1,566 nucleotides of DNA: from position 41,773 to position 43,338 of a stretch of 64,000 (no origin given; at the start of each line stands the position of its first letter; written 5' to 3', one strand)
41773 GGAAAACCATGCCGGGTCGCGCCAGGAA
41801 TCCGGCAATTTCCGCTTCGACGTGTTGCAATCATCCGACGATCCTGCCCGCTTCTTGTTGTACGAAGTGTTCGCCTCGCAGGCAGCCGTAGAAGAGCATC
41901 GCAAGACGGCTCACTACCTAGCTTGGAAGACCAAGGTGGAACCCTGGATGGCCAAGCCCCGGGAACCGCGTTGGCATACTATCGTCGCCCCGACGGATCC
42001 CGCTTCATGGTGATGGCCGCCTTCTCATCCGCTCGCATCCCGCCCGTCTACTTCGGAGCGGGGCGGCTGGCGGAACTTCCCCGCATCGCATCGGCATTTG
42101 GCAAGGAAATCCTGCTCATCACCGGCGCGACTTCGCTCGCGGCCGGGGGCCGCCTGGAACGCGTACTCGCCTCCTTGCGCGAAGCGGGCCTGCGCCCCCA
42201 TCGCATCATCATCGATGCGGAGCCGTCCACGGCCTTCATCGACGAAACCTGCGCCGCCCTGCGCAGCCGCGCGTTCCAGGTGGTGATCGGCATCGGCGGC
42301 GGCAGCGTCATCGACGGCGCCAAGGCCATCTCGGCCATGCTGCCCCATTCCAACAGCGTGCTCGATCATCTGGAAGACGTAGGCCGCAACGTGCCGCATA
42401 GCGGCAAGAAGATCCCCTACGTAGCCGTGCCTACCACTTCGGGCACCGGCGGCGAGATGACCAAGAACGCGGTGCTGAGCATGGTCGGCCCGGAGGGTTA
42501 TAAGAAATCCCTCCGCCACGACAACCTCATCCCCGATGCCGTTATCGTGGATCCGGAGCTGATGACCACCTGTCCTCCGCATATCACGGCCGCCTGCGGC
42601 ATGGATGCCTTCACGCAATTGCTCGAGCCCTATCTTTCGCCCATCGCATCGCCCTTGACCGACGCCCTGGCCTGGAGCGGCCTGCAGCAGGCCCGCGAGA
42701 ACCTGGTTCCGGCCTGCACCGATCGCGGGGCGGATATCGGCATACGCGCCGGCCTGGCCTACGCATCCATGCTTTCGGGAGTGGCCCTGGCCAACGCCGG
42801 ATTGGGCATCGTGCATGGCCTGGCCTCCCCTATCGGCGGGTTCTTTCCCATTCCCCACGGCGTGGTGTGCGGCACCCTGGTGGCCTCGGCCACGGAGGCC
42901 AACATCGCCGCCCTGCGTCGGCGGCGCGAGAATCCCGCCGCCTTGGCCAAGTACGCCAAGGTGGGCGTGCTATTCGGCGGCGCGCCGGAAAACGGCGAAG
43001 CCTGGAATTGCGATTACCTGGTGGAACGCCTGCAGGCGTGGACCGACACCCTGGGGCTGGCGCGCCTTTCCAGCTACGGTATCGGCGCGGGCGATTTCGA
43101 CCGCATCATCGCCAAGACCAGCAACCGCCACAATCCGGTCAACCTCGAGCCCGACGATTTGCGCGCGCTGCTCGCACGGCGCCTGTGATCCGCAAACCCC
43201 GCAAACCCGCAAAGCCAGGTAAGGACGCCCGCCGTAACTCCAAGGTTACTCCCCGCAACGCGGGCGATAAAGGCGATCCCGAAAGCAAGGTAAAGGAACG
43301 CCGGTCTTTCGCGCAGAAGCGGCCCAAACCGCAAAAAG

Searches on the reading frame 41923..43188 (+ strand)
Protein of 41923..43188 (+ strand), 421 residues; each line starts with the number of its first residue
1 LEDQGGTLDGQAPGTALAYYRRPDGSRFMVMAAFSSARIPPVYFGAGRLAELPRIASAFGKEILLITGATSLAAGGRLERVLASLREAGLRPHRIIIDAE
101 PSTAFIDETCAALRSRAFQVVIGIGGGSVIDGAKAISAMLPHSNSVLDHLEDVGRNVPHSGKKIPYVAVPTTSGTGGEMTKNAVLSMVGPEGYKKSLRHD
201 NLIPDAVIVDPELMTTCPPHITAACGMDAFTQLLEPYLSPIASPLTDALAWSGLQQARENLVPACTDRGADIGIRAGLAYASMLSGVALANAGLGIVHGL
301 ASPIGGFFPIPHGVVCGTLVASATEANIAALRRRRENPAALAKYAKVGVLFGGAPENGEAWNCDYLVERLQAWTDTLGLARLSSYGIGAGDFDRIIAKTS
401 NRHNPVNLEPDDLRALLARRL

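Call 17: search_protein_families(library=pfam, proteins=[window:41923-43188:+], max_evalue=0.001)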
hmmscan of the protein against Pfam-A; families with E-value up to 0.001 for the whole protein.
window:41923-43188:+ (421 aa): 3 families
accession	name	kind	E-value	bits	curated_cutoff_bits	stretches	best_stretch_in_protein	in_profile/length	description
PF00465.25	Fe-ADH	-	1.2e-41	142.6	31.3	1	42-211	4-168/168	Iron-containing alcohol dehydrogenase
PF25137.1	ADH_Fe_C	-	1.4e-25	90.6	27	1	222-418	1-191/194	Fe-containing alcohol dehydrogenase family, C-terminal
PF13685.12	Fe-ADH_2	-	1.1e-14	55.2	28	1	56-139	15-96/149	Iron-containing alcohol dehydrogenase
